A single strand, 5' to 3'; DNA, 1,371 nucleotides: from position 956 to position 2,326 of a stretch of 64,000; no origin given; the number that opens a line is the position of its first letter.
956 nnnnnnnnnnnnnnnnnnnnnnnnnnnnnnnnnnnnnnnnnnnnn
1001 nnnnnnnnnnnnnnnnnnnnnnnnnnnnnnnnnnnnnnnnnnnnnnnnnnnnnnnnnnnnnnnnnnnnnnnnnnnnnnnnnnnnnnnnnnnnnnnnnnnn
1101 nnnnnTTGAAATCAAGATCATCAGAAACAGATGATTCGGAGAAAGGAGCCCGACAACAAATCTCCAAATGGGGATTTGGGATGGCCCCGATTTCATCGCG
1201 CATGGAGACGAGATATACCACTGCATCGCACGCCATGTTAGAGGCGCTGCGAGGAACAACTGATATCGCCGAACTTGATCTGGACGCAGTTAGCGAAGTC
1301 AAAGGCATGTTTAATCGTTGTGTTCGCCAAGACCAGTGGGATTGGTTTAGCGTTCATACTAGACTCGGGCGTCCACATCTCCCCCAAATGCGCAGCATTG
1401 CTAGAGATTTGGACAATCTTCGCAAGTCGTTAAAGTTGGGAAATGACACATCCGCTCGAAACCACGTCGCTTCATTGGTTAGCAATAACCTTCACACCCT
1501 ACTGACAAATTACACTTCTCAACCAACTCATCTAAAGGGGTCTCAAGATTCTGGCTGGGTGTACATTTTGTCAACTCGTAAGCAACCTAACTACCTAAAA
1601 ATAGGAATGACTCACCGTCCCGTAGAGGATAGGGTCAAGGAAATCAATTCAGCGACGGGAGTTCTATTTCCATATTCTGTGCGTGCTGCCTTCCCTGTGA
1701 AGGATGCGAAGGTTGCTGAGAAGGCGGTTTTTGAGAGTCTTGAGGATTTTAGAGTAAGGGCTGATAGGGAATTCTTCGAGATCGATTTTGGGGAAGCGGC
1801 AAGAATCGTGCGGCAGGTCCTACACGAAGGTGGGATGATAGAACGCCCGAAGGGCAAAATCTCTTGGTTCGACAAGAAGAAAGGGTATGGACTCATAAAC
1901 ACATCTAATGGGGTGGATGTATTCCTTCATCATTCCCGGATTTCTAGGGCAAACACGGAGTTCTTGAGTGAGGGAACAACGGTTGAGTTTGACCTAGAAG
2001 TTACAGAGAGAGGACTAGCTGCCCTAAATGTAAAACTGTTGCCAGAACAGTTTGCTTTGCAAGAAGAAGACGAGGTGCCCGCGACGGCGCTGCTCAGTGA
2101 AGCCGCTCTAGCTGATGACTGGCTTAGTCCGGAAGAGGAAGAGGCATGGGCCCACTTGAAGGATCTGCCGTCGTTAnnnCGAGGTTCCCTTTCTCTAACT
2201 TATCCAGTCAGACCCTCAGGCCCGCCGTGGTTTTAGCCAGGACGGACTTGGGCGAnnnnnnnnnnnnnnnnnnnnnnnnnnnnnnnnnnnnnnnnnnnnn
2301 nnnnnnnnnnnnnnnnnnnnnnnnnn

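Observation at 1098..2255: T5orf172 (GIY-YIG-like) nuclease-type domain fused to a cold-shock domain, inserted between sufB and sufC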

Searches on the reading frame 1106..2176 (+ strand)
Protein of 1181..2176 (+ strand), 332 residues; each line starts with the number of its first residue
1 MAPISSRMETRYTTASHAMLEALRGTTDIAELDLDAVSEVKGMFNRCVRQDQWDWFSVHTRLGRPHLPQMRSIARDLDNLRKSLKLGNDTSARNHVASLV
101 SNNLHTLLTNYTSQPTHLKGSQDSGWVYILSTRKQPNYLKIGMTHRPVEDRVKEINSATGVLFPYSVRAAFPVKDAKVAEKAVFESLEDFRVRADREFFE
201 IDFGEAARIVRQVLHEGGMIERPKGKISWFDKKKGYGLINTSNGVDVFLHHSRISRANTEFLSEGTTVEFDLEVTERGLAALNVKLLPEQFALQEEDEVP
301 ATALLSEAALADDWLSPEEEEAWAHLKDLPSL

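Call 5: search_protein_families(library=pfam, proteins=[window:1181-2176:+], max_evalue=0.1)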
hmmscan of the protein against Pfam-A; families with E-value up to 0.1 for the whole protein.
window:1181-2176:+ (332 aa): 3 families
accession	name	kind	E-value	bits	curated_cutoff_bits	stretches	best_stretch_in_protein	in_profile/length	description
PF00313.28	CSD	-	1.1e-16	60.9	27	1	224-285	2-64/66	'Cold-shock' DNA-binding domain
PF10544.15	T5orf172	-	4.7e-15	56.4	20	1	125-213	1-100/101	T5orf172 domain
PF13455.12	MUG113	-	3e-11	44.2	22.3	1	139-212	1-72/73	Meiotically up-regulated gene 113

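Call 6: search_protein_families(library=padloc, proteins=[window:1181-2176:+], max_evalue=1)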
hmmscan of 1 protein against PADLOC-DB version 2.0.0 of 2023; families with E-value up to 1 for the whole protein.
window:1181-2176:+ (332 aa): 7 families
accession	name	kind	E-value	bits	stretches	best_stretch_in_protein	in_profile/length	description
PDLC05041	PDC-S57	-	1.1e-22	78.7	1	122-213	3-93/212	-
PDLC02916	CSD_V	-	7.1e-13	46.2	1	224-286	3-63/64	-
PDLC05042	PDC-S57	-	5.4e-11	40.6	1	122-213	5-99/245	-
PDLC05043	PDC-S57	-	5.5e-11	40.5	1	124-218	4-107/221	-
PDLC03976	PD-Lambda-1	-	1.3e-07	28.9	1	119-214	351-451/491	-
PDLC03977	PD-Lambda-1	-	2.2e-07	28.2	1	122-214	353-450/496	-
PDLC03626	REase_MTase_IIG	-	0.025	10.2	1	126-157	23-54/1359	Type IIG restriction enzyme-methyltransferase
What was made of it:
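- On SNIPE / PD-lambda-1: The PADLOC PD-Lambda-1 models match at E=1.3e-7 and 2.2e-7 over model positions 351-451 (call 6).
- On PADLOC PDC-S57: Only positions 3-93 of 212 are matched (call 6).
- Closest known: PADLOC candidate PDC-S57. Same: It is the best PADLOC hit (E=1.1e-22; call 6).
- Pfam and PADLOC hits (calls 5, 6). This protein matches the PD-Lambda-1 nuclease region at E=1.3e-7 (call 6). The PADLOC match to PDC-S57 covers only the shared nuclease domain (call 6).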

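Call 7: search_protein_families(library=ncbifam, proteins=[window:1181-2176:+], max_evalue=1)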
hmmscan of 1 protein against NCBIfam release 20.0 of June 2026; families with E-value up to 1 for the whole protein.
window:1181-2176:+ (332 aa): 11 families
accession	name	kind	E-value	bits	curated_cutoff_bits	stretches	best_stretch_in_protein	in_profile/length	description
NF049933.1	TransAntitermCspE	equivalog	3.2e-15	56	120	1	223-285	4-67/69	transcription antiterminator/RNA stability regulator CspE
NF008190.0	PRK10943.1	subfamily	8.9e-12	44.8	137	1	224-285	5-67/69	cold shock-like protein CspC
NF038236.1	retron_eff_Se72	equivalog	2.2e-11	43.5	82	1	225-285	1-60/62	retron Se72 family effector protein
NF007062.0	PRK09507.1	subfamily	3.7e-10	39.6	133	1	224-285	5-67/69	transcription antiterminator/RNA stability regulator CspE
TIGR02381.1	cspD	equivalog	1.1e-09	38.1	115.4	1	224-285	3-65/68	cold shock domain-containing protein CspD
NF007679.0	PRK10354.1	subfamily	1.6e-09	37.9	130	1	223-285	5-68/70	RNA chaperone/antiterminator CspA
NF007378.0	PRK09890.1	equivalog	4.1e-09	36.5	144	1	224-284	6-67/70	cold shock protein CspG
NF012007.0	PRK15463.1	subfamily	8.1e-07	28.8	111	1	224-286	6-69/70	cold shock-like protein CspF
NF007405.0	PRK09937.1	equivalog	5.3e-06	26.5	152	1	224-278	3-58/74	cold shock-like protein CspD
NF011574.0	PRK14998.1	equivalog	2.1e-05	24.7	147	1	225-278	4-58/73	cold shock-like protein CspD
NF012008.0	PRK15464.1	equivalog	0.005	16.9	141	1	225-286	7-69/70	cold shock-like protein CspH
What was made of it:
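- On Stand-alone CspA-family cold-shock proteins (NCBIfam equivalogs): The best is CspE at 56 bits against a cut-off of 120 (call 7).
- On Retron type V (Se72) CSD effector: The score of 43.5 bits is below the cut-off of 82 (call 7).
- Closest known: Cold-shock-domain effectors and CSD-bearing nucleases: the retron Se72. Same: It scores E=2.2e-11 against the retron Se72 effector model, below that model's cut-off (call 7).
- The CSD resembles CspE and CspC (call 7). NCBIfam Csp equivalog scores are far below their cut-offs, for example 56 against 120 bits (call 7).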

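Call 8: search_protein_families(library=phrogs, proteins=[window:1181-2176:+], max_evalue=0.1)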
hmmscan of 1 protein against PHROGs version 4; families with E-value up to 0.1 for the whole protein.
window:1181-2176:+ (332 aa): 11 families
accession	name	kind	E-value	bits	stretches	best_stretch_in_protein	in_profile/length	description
phrog_16524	-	unknown function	8.9e-20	72.2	1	122-211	22-111/215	-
phrog_8430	-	unknown function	4.7e-15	56.3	1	119-207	289-377/439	-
phrog_729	-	other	2.2e-13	50.9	1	219-286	10-78/277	cold shock protein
phrog_36333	-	unknown function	1.5e-11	45.2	1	124-212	3-91/199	-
phrog_33243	-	unknown function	3.2e-10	40.9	1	121-193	152-224/262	-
phrog_5032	-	unknown function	7.5e-06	26.7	1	116-209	71-156/178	-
phrog_15085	-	unknown function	8.4e-06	27.1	1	124-215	3-96/103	-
phrog_1847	-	unknown function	1.2e-05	25.4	1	121-212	346-442/474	-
phrog_18781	-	unknown function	1.5e-05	25.4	1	122-204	4-86/222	-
phrog_681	-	DNA, RNA and nucleotide metabolism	7.5e-05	22.5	1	122-191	437-507/576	endonuclease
phrog_18411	-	DNA, RNA and nucleotide metabolism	0.0056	17.3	1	127-213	5-87/236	homing endonuclease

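Call 9: find_homologous_proteins(query=window:1181-2176:+, max_evalue=0.001)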
Query window:1181-2176:+ (332 aa): 462 proteins with E <= 0.001 among 4907 candidates; the best 120 are listed.
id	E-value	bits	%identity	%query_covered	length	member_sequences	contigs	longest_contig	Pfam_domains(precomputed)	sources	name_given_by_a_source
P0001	4.3e-125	435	69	86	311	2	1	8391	PF10544.16,PF00313.29,PF13455.13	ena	-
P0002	3.7e-118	412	100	57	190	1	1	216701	PF10544.16,PF00313.29,PF13455.13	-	-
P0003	8.7e-86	306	50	86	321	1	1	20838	PF10544.16,PF00313.29,PF13455.13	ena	-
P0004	2.0e-85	305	49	87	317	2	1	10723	PF10544.16,PF00313.29,PF13455.13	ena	-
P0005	1.7e-83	298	51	86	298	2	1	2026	PF10544.16,PF00313.29,PF13455.13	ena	-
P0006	2.1e-83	298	48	87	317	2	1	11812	PF10544.16,PF00313.29,PF13455.13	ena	-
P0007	6.0e-83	297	50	86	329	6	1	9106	PF10544.16,PF00313.29,PF13455.13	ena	-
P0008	5.8e-81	290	48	86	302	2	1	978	PF10544.16,PF00313.29,PF13455.13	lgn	-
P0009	5.9e-81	290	50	86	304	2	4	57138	PF10544.16,PF00313.29,PF13455.13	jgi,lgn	-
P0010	7.2e-81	290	49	86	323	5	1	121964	PF10544.16,PF00313.29,PF13455.13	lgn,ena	-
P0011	1.3e-79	286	49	86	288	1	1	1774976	PF10544.16,PF00313.29,PF13455.13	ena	-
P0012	1.3e-79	286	49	86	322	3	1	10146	PF10544.16,PF00313.29,PF13455.13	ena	-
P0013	3.5e-79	284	48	86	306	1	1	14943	PF10544.16,PF00313.29,PF13455.13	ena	-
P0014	5.2e-79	284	48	86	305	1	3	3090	PF10544.16,PF00313.29,PF13455.13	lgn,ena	-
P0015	8.0e-79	283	46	86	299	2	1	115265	PF10544.16,PF00313.29,PF13455.13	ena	-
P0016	3.1e-78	281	47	86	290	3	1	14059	PF10544.16,PF00313.29,PF13455.13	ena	-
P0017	1.3e-77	279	47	86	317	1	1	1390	PF10544.16,PF00313.29,PF13455.13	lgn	-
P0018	1.5e-77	279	48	86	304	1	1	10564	PF10544.16,PF00313.29,PF13455.13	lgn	-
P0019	1.9e-77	278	48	86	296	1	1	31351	PF10544.16,PF00313.29,PF13455.13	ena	-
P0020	2.2e-76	275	46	87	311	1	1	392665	PF10544.16,PF00313.29,PF13455.13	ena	-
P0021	8.2e-76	273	45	86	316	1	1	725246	PF10544.16,PF00313.29,PF13455.13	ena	-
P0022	8.6e-76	273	48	86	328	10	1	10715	PF10544.16,PF00313.29,PF13455.13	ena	-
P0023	3.3e-75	271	48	86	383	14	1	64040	PF10544.16,PF00313.29,PF13455.13,PF09720.16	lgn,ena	-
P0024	4.1e-75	271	46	87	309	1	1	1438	PF10544.16,PF00313.29,PF13455.13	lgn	-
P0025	4.7e-75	271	47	86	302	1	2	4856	PF10544.16,PF00313.29,PF13455.13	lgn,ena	-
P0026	1.1e-74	269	49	86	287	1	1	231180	PF10544.16,PF00313.29,PF13455.13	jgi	jgi:cold shock CspA family protein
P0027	1.1e-74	269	49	86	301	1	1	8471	PF10544.16,PF00313.29,PF13455.13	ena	-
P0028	1.1e-74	269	49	81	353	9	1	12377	PF10544.16,PF00313.29,PF13455.13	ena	-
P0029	1.6e-74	269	48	86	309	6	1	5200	PF10544.16,PF00313.29,PF13455.13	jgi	-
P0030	2.3e-74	268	46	86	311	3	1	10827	PF10544.16,PF00313.29,PF13455.13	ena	-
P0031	3.8e-74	268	45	87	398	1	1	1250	PF10544.16,PF00313.29,PF13455.13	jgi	jgi:cold shock CspA family protein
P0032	4.0e-74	268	47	86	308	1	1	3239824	PF10544.16,PF00313.29,PF13455.13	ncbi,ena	-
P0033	7.5e-74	267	47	87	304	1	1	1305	PF10544.16,PF00313.29,PF13455.13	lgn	-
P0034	7.6e-74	267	47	87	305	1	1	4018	PF10544.16,PF00313.29,PF13455.13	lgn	-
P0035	9.8e-74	266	46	87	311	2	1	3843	PF10544.16,PF00313.29,PF13455.13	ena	-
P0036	1.4e-73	266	47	87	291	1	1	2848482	PF10544.16,PF00313.29,PF13455.13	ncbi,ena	-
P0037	1.5e-73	266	44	87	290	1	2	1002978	PF10544.16,PF00313.29,PF13455.13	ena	-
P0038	2.1e-73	265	44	87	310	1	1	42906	PF10544.16,PF00313.29,PF13455.13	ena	-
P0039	6.0e-73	264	45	87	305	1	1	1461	PF10544.16,PF00313.29,PF13455.13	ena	-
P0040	6.1e-73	264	44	86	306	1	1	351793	PF10544.16,PF00313.29,PF13455.13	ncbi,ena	-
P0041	1.0e-72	263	43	89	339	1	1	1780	PF10544.16,PF00313.29,PF13455.13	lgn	-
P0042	1.6e-72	262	47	87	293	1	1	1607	PF10544.16,PF00313.29,PF13455.13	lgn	-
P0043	1.9e-72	262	46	84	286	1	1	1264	PF10544.16,PF00313.29,PF13455.13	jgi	-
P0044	2.3e-72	262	48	86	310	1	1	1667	PF10544.16,PF00313.29,PF13455.13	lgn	-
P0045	2.5e-72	262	50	77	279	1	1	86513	PF10544.16,PF00313.29,PF13455.13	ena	-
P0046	4.0e-72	261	45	86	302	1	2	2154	PF10544.16,PF00313.29,PF13455.13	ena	-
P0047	5.4e-72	261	46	86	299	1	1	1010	PF10544.16,PF13455.13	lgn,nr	nr:GIY-YIG nuclease family protein [Pseudopedobacter sp.]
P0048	6.3e-72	260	45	86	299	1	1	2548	PF10544.16,PF00313.29,PF13455.13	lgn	-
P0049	7.4e-72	260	46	87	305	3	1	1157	PF10544.16,PF00313.29,PF13455.13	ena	-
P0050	1.3e-71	259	44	86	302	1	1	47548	PF10544.16,PF00313.29,PF13455.13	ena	-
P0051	1.9e-71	259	45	86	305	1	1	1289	PF10544.16,PF00313.29,PF13455.13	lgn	-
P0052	2.3e-71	258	47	86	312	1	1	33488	PF10544.16,PF00313.29,PF13455.13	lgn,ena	-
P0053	3.2e-71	258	45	86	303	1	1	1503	PF10544.16,PF00313.29,PF13455.13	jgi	jgi:cold shock CspA family protein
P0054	4.3e-71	258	46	84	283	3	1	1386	PF10544.16,PF00313.29,PF13455.13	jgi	jgi:cold shock CspA family protein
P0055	1.1e-70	256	46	86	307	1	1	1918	PF10544.16,PF00313.29,PF13455.13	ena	-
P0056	1.1e-70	256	45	87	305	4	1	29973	PF10544.16,PF00313.29,PF13455.13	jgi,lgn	jgi:cold shock CspA family protein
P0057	1.4e-70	256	45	86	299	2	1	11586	PF10544.16,PF00313.29,PF13455.13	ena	-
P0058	2.1e-70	255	44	87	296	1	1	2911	PF10544.16,PF00313.29,PF13455.13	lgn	-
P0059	2.3e-70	255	43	86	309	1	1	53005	PF10544.16,PF00313.29,PF13455.13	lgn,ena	-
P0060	3.4e-70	255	45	85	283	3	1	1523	PF10544.16,PF00313.29,PF13455.13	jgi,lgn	jgi:cold shock CspA family protein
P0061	7.4e-70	254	44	86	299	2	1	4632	PF10544.16,PF00313.29,PF13455.13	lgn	-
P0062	1.1e-69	253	45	86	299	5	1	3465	PF10544.16,PF00313.29,PF13455.13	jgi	jgi:cold shock CspA family protein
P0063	1.1e-69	253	44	87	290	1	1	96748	PF10544.16,PF00313.29,PF13455.13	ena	-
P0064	1.2e-69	253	44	86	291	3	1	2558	PF10544.16,PF00313.29,PF13455.13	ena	-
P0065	1.6e-69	252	44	86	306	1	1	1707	PF10544.16,PF00313.29,PF13455.13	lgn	-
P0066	4.1e-69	251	43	86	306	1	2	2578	PF10544.16,PF00313.29,PF13455.13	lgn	-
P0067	4.9e-69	251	47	77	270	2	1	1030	PF10544.16,PF00313.29,PF13455.13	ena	-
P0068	5.1e-69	251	44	86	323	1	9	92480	PF10544.16,PF00313.29,PF13455.13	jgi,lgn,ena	jgi:cold shock CspA family protein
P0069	1.0e-68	250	44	86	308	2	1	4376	PF10544.16,PF00313.29,PF13455.13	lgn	-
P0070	1.2e-68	250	46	86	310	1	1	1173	PF10544.16,PF00313.29,PF13455.13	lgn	-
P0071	1.3e-68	249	46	86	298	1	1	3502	PF10544.16,PF00313.29,PF13455.13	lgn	-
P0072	1.8e-68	249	44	86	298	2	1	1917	PF10544.16,PF00313.29,PF13455.13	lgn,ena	-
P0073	2.3e-68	249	44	87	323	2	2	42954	PF10544.16,PF00313.29,PF13455.13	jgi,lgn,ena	-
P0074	3.2e-68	248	46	86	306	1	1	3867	PF10544.16,PF00313.29,PF13455.13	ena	-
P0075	4.0e-68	248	46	86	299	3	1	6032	PF10544.16,PF00313.29,PF13455.13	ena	-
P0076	4.1e-68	248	43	87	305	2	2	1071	PF10544.16,PF00313.29,PF13455.13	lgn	-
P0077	9.3e-68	247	44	86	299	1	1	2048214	PF10544.16,PF00313.29,PF13455.13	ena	-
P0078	1.5e-67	246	44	86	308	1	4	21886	PF10544.16,PF00313.29,PF13455.13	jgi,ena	jgi:cold shock CspA family protein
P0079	1.6e-67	246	43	86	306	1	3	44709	PF10544.16,PF00313.29,PF13455.13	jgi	jgi:cold shock CspA family protein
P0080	2.2e-67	245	42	86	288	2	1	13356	PF10544.16,PF00313.29,PF13455.13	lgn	-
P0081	2.7e-67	245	44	86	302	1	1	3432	PF10544.16,PF00313.29,PF13455.13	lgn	-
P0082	4.5e-67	244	44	86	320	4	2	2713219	PF10544.16,PF00313.29,PF13455.13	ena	-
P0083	7.1e-67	244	44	86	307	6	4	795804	PF10544.16,PF00313.29,PF13455.13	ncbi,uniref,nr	ncbi:cold shock domain-containing protein [Pseudomonas aeruginosa]|uniref:cold shock domain-containi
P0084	7.9e-67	244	44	86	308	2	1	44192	PF10544.16,PF00313.29,PF13455.13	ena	-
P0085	8.1e-67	244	44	86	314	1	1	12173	PF10544.16,PF00313.29,PF13455.13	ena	-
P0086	1.2e-66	243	43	86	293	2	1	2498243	PF10544.16,PF00313.29,PF13455.13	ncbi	-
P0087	1.2e-66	243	44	85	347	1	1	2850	PF10544.16,PF00313.29,PF13455.13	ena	-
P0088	1.5e-66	243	44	86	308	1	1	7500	PF10544.16,PF00313.29,PF13455.13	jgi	jgi:cold shock CspA family protein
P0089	1.7e-66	243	44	86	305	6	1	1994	PF10544.16,PF00313.29,PF13455.13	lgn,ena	-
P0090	2.9e-66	242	43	86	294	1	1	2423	PF10544.16,PF00313.29,PF13455.13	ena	-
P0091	3.7e-66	241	41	86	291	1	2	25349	PF10544.16,PF00313.29,PF13455.13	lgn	-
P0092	4.0e-66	241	43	87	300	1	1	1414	PF10544.16,PF00313.29,PF13455.13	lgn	-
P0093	5.0e-66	241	44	88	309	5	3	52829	PF10544.16,PF00313.29,PF13455.13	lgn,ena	-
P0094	5.2e-66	241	44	86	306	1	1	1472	PF10544.16,PF00313.29,PF13455.13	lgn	-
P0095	6.5e-66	241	42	87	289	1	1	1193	PF10544.16,PF00313.29,PF13455.13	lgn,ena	-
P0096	6.9e-66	240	43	87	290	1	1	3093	PF10544.16,PF00313.29,PF13455.13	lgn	-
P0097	7.6e-66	240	41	86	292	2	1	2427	PF10544.16,PF00313.29,PF13455.13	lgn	-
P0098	1.2e-65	240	42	87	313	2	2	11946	PF10544.16,PF00313.29,PF13455.13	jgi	jgi:cold shock CspA family protein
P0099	1.9e-65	239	43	86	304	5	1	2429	PF10544.16,PF00313.29,PF13455.13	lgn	-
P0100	2.0e-65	239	44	87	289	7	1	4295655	PF10544.16,PF00313.29,PF13455.13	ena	-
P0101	2.6e-65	239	44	86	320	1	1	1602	PF10544.16,PF00313.29,PF13455.13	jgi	jgi:cold shock CspA family protein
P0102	3.0e-65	238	41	86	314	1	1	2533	PF10544.16,PF00313.29,PF13455.13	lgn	-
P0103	3.1e-65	238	43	86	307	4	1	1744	PF10544.16,PF00313.29,PF13455.13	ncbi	-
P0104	4.6e-65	238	43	87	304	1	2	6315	PF10544.16,PF00313.29,PF13455.13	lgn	-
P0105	5.2e-65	238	44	86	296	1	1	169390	PF10544.16,PF00313.29,PF13455.13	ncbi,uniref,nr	ncbi:hypothetical protein DYU11_28650 [Fibrisoma montanum]|uniref:CSD domain-containing protein n=1 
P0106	5.3e-65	238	42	86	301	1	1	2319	PF10544.16,PF00313.29,PF13455.13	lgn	-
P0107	6.3e-65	237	44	86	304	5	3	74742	PF10544.16,PF00313.29,PF13455.13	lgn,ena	-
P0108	6.9e-65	237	48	73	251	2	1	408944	PF10544.16,PF00313.29,PF13455.13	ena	-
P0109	7.1e-65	237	41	86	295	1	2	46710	PF10544.16,PF00313.29,PF13455.13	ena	-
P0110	7.3e-65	237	43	86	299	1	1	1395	PF10544.16,PF00313.29,PF13455.13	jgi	jgi:cold shock CspA family protein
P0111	8.3e-65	237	44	86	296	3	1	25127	PF10544.16,PF00313.29,PF13455.13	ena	-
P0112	8.6e-65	237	43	86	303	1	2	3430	PF10544.16,PF13455.13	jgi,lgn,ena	-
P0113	9.8e-65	237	43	86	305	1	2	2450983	PF10544.16,PF00313.29,PF13455.13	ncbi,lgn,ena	-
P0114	1.1e-64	236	44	86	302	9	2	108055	PF10544.16,PF00313.29,PF13455.13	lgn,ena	-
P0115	1.2e-64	236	42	86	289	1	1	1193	PF10544.16,PF00313.29,PF13455.13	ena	-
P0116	1.2e-64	236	43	87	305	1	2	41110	PF10544.16,PF00313.29,PF13455.13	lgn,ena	-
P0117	1.3e-64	236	43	87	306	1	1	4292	PF10544.16,PF00313.29,PF13455.13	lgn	-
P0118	1.5e-64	236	50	68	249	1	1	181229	PF10544.16,PF13455.13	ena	-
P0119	1.5e-64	236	43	89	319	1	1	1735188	PF10544.16,PF00313.29,PF13455.13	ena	-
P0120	1.8e-64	236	48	73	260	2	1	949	PF10544.16,PF13455.13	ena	-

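Call 12: find_encoding_contigs(protein=P0001, flank=6000, max_places=3)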
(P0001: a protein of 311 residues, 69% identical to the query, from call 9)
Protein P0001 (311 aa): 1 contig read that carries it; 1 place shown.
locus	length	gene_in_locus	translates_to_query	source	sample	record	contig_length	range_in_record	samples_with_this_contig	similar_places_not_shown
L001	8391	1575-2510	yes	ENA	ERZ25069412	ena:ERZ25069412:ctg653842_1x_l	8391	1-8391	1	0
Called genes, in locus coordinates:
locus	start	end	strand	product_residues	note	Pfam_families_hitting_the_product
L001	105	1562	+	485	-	PF19295:SufBD_N, PF01458:SUFBD_core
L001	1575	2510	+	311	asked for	PF10544:T5orf172, PF13455:MUG113, PF00313:CSD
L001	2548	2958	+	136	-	-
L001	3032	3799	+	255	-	PF00005:ABC_tran, PF02463:SMC_N (faint), PF13304:AAA_21 (faint), PF02224:Cytidylate_kin (weak)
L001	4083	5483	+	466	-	PF19295:SufBD_N (weak), PF01458:SUFBD_core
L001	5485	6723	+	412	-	PF00155:Aminotran_1_2 (weak), PF00266:Aminotran_5, PF01041:DegT_DnrJ_EryC1 (weak), PF01212:Beta_elim_lyase (weak)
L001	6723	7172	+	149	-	PF01592:NifU_N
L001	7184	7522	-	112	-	PF01934:HepT-like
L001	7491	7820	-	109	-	PF01909:NTP_transf_2, PF18765:Polbeta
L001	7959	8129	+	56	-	-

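Call 13: find_encoding_contigs(protein=P0003, flank=6000, max_places=3)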
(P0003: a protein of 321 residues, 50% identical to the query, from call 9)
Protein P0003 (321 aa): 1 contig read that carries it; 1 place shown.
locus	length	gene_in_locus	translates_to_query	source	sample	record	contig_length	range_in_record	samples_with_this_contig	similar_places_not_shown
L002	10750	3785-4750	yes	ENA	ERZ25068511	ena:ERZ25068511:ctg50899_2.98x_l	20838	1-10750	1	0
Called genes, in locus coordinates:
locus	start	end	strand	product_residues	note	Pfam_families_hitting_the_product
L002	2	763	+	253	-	?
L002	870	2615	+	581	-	PF00239:Resolvase, PF07508:Recombinase, PF13408:Zn_ribbon_recom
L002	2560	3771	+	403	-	PF22679:T1R_D3-like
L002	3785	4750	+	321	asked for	PF10544:T5orf172, PF13455:MUG113, PF00313:CSD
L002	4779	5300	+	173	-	-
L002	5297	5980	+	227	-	PF01497:Peripla_BP_2 (weak)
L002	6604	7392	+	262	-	-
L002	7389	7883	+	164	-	PF13470:PIN_3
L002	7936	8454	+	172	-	-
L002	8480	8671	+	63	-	PF02452:PemK_toxin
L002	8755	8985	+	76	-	-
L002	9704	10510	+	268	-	PF00580:UvrD-helicase, PF13245:AAA_19 (weak)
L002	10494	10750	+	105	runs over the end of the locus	-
